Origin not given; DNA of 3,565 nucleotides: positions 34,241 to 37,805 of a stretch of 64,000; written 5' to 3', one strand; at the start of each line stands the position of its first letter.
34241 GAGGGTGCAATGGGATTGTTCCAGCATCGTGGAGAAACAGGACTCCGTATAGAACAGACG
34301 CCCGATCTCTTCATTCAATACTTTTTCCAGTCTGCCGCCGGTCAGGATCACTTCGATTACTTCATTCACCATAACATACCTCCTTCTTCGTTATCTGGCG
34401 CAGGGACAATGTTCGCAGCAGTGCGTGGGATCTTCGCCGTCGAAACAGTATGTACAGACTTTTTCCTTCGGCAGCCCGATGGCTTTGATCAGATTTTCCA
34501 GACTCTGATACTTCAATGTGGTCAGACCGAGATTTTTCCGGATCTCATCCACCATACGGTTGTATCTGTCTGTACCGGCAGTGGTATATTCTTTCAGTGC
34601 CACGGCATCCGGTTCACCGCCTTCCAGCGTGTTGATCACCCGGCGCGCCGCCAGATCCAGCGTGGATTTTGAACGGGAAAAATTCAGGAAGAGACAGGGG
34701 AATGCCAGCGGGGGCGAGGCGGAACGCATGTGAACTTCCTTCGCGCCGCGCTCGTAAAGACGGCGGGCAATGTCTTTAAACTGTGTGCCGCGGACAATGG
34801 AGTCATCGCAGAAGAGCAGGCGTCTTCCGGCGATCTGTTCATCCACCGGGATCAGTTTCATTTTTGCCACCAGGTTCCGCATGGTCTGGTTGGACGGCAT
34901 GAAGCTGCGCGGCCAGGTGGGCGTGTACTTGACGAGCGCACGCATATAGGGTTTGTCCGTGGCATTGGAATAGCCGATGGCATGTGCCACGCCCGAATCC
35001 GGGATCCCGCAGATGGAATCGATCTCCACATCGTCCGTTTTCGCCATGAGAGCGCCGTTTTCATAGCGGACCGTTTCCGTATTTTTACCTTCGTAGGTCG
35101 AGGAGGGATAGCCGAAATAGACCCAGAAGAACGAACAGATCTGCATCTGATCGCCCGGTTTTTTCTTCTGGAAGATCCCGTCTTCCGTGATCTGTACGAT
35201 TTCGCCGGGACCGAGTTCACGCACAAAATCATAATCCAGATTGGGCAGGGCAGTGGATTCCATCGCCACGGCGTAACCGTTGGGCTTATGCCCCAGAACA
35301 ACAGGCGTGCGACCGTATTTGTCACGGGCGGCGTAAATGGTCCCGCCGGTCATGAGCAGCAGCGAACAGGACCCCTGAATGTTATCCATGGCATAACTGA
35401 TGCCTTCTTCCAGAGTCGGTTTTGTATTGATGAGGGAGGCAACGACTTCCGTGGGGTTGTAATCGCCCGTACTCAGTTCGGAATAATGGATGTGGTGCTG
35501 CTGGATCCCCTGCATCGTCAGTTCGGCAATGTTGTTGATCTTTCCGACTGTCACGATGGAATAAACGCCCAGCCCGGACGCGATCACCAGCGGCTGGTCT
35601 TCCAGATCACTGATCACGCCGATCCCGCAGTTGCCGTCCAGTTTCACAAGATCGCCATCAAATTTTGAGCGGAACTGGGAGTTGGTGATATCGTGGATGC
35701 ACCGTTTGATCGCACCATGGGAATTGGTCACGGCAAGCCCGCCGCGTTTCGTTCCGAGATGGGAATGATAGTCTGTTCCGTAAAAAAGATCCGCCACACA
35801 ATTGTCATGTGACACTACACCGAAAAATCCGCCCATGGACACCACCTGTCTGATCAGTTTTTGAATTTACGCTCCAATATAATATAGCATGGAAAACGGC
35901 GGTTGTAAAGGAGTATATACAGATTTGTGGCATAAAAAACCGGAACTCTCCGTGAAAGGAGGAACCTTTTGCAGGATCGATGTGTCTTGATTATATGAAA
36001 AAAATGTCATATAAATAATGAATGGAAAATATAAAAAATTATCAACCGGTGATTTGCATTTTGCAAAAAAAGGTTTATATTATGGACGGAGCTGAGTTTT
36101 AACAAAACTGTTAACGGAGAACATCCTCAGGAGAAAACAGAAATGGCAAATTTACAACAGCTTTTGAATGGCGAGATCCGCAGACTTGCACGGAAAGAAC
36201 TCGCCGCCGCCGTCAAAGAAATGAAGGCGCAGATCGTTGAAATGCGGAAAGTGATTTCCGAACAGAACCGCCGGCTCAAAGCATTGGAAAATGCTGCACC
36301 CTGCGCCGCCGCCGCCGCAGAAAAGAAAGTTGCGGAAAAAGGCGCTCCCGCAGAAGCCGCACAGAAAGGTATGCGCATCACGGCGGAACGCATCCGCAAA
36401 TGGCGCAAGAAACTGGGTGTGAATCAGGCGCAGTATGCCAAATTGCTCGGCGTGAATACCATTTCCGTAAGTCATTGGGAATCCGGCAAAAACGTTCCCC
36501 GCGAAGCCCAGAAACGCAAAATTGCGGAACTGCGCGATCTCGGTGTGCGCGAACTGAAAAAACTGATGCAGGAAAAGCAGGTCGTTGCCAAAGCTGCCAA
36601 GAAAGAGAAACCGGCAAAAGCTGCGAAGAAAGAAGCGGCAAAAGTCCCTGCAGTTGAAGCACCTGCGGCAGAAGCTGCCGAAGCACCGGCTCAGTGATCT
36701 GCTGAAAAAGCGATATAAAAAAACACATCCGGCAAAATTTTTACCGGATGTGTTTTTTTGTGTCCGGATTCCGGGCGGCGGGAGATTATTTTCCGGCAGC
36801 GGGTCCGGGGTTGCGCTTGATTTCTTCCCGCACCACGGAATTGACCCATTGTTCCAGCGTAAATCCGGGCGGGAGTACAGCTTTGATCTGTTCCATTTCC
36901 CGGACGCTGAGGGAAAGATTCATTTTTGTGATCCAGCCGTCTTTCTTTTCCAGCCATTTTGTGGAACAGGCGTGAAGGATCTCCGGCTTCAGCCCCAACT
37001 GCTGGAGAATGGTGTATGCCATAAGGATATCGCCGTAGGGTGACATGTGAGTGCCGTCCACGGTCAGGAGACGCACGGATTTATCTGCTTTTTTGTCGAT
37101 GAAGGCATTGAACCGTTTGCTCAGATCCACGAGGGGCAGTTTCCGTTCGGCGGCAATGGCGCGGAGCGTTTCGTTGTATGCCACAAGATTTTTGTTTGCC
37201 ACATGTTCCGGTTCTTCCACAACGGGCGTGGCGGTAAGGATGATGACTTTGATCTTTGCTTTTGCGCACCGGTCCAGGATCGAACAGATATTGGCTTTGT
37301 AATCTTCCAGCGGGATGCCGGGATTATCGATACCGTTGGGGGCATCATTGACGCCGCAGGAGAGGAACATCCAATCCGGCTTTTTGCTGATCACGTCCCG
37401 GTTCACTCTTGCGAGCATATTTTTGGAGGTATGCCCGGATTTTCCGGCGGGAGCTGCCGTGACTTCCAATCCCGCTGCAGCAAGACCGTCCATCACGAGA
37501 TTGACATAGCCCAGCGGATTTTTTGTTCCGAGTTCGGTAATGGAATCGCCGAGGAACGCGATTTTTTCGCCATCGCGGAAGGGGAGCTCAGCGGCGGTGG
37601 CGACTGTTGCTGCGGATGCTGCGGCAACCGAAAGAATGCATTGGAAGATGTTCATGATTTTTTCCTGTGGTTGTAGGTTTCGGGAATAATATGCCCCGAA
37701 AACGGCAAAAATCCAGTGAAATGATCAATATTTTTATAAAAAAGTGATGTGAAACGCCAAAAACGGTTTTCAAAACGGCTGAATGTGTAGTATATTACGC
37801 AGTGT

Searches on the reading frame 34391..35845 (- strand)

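Call 69: search_protein_families(library=pfam, proteins=[window:34391-35845:-], max_evalue=0.00001)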
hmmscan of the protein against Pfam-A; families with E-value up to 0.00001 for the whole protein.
window:34391-35845:- (484 aa): 1 family
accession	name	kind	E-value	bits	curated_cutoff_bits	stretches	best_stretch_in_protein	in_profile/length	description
PF13537.11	GATase_7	-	2.2e-07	31.4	25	1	79-200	9-121/123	Glutamine amidotransferase domain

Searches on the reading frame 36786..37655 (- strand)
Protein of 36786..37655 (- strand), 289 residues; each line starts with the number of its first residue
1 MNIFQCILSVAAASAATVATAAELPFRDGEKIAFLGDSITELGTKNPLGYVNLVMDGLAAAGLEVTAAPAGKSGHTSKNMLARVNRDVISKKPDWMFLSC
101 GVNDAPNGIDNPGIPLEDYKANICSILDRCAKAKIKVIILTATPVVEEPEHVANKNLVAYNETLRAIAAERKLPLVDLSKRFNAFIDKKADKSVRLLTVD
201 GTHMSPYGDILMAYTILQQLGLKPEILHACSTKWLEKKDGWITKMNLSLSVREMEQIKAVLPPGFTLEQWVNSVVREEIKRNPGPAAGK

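Call 69: search_protein_families(library=pfam, proteins=[window:36786-37655:-], max_evalue=0.00001)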
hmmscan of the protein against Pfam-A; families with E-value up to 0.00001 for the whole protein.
window:36786-37655:- (289 aa): 3 families
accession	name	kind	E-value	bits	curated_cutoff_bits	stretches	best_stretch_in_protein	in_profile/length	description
PF13472.12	Lipase_GDSL_2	-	1e-22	82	32.9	1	34-208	1-175/178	GDSL-like Lipase/Acylhydrolase family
PF00657.28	Lipase_GDSL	-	3.3e-13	50.7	23.6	1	32-213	1-205/208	GDSL-like Lipase/Acylhydrolase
PF04311.20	DUF459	-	2.2e-07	30.9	27.2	1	79-218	46-196/197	Protein of unknown function (DUF459)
